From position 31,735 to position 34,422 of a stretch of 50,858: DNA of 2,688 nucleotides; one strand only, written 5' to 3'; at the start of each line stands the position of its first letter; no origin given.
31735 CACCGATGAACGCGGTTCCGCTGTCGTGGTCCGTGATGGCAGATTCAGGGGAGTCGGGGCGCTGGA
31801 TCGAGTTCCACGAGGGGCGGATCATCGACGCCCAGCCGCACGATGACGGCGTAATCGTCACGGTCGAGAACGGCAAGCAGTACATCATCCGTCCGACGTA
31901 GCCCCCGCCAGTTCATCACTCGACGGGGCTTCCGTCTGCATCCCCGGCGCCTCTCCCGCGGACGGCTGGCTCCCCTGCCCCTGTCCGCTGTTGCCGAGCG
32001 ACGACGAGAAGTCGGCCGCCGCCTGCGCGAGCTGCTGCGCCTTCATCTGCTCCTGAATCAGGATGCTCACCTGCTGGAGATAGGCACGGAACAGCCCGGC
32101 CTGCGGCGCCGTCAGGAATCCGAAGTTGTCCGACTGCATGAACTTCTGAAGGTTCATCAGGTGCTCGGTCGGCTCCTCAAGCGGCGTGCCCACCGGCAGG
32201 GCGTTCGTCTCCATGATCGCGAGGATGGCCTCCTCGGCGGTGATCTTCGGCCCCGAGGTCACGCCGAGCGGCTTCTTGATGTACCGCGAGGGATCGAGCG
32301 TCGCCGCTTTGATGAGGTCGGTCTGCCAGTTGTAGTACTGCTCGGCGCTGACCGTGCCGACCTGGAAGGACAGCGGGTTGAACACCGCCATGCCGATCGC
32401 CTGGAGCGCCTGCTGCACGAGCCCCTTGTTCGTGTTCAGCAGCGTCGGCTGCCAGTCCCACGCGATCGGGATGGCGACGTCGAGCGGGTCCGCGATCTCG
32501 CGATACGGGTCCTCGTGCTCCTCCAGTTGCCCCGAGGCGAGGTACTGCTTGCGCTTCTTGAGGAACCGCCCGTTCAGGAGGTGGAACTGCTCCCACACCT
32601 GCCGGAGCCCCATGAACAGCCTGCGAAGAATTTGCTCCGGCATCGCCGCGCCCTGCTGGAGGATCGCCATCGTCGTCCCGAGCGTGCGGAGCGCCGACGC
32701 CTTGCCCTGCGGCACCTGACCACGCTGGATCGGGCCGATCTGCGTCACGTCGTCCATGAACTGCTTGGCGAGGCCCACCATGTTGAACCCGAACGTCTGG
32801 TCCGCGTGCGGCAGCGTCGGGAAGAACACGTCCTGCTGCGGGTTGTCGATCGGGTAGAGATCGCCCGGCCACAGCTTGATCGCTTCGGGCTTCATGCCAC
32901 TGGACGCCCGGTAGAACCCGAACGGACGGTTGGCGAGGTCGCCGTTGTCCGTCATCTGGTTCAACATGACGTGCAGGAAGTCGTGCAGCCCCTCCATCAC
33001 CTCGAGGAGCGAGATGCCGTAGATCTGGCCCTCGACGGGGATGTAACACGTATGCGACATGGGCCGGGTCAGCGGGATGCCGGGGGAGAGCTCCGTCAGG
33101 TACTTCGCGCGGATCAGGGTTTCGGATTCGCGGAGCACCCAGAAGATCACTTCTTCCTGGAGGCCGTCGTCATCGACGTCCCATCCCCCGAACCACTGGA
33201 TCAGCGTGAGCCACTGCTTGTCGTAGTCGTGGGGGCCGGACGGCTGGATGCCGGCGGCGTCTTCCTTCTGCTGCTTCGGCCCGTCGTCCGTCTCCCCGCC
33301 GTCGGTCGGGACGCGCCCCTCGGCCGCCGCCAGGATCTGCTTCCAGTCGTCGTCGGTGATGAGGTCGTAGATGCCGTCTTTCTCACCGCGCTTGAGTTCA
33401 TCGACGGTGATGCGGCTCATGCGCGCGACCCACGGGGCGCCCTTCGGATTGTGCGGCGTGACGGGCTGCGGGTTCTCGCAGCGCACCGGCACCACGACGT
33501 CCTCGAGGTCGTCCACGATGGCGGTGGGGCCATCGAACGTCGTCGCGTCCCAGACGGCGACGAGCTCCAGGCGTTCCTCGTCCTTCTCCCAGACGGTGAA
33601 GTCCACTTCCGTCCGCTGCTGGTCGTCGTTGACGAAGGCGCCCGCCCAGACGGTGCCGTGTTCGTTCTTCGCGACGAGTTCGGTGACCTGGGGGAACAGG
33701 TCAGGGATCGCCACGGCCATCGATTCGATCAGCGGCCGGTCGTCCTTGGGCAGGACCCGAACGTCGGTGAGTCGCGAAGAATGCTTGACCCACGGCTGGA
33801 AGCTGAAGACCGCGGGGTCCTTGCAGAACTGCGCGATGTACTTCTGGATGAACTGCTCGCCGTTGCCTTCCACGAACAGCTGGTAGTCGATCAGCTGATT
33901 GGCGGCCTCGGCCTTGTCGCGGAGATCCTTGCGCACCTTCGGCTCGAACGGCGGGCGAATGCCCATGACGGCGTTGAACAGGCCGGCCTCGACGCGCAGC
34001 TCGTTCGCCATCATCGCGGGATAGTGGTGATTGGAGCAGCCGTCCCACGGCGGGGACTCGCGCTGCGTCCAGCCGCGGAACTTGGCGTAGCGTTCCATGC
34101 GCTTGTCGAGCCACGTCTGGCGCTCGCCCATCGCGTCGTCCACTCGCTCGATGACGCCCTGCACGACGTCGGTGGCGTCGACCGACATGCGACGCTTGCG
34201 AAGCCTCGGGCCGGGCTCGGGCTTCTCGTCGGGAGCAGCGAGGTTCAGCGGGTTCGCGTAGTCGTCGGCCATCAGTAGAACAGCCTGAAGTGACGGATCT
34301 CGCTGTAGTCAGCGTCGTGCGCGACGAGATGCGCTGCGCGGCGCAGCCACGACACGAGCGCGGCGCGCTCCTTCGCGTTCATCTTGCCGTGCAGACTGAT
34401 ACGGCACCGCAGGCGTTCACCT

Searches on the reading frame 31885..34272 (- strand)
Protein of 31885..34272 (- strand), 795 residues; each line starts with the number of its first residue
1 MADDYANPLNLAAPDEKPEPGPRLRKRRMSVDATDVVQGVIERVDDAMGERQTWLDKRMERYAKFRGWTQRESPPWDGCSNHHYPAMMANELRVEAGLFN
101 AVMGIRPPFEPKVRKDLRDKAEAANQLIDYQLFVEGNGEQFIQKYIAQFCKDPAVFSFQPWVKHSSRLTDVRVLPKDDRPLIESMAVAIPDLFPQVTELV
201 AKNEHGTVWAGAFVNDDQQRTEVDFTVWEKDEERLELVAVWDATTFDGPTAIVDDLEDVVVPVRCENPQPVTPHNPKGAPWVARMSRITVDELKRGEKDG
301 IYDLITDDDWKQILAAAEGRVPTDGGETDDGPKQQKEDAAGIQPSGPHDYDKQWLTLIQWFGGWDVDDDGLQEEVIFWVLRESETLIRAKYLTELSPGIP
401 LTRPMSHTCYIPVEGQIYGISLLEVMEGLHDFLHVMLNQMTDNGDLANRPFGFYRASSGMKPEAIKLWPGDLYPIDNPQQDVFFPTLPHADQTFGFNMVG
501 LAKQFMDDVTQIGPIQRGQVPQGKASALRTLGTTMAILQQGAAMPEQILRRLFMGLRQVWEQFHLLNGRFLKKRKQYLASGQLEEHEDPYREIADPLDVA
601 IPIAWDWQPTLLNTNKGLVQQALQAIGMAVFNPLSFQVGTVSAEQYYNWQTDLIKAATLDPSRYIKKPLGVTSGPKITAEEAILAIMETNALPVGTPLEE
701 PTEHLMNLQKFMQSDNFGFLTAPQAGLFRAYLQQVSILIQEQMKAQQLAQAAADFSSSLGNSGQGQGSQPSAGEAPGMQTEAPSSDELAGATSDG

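Call 10: search_dna_similar(query=window:31885-34272:-, collection=phages, mode=protein, max_rows=20)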
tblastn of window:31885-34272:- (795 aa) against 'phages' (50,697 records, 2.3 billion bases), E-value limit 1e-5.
Records with a match: 7; places in all: 7; records where one place covers at least 80% of the query: 2.
Best place of each record, by identity: <60% 7.
By first word of the organism name: Caudoviricetes 2; Planktothrix 2; Microcystis 1; Synechococcus 1; phage 1.
By host as written in the record: - 3; Microcystis sp. SG03 1; Synechococcus sp. 1; Planktothricoides raciborskii 1; unknown 1.
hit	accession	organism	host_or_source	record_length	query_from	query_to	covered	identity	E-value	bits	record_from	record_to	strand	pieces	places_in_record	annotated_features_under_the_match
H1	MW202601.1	Caudoviricetes sp.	Manatee Spring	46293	60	699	81%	24.4%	6e-32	140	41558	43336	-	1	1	head to tail connecting protein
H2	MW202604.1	Caudoviricetes sp.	Manatee Spring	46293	60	699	81%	24.4%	6e-32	140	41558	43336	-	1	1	head to tail connecting protein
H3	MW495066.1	Microcystis phage MaAM05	Microcystis sp. SG03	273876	329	580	32%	26.6%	1e-8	65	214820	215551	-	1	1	hypothetical protein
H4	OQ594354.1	Synechococcus phage MinM2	Synechococcus sp.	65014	403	636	29%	24.4%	3e-7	61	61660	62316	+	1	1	hypothetical protein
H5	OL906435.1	Planktothrix phage Pag-Yong1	Planktothrix agardhii FACHB-1261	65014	403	636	29%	24.4%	3e-7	61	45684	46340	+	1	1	portal protein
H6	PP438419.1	Planktothrix phage Pra-JY27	Planktothricoides raciborskii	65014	403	636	29%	24.4%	3e-7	61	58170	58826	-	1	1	hypothetical protein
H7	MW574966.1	phage 023Pt_psg01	unknown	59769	400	570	22%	29.8%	6e-8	63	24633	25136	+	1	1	head to tail connecting protein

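Call 11: search_protein_families(library=pfam, proteins=[window:31885-34272:-])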
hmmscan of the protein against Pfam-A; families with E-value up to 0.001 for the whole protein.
window:31885-34272:- (795 aa): 1 family
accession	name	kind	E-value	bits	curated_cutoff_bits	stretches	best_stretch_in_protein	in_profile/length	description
PF23899.1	SU10_portal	-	3.4e-17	62.6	30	1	115-669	80-569/593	Phage SU10 portal protein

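Call 22: find_related_loci(query=window:31885-34188:-, collection=viral_contigs, flank=10000)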
Query window:31885-34188:- (767 aa) in viral_contigs; peptide patterns used: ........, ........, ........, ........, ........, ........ (x = any residue, [..] = any of these).
6 stretches matched a pattern; 3 encode a relative of the query (tblastn E <= 1e-3); 3 distinct loci.
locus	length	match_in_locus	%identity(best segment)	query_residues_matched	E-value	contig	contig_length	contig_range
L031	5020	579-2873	84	1-766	0e+0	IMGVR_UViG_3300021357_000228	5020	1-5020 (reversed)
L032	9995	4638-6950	82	1-766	0e+0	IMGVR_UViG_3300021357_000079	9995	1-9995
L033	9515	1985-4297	82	1-766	0e+0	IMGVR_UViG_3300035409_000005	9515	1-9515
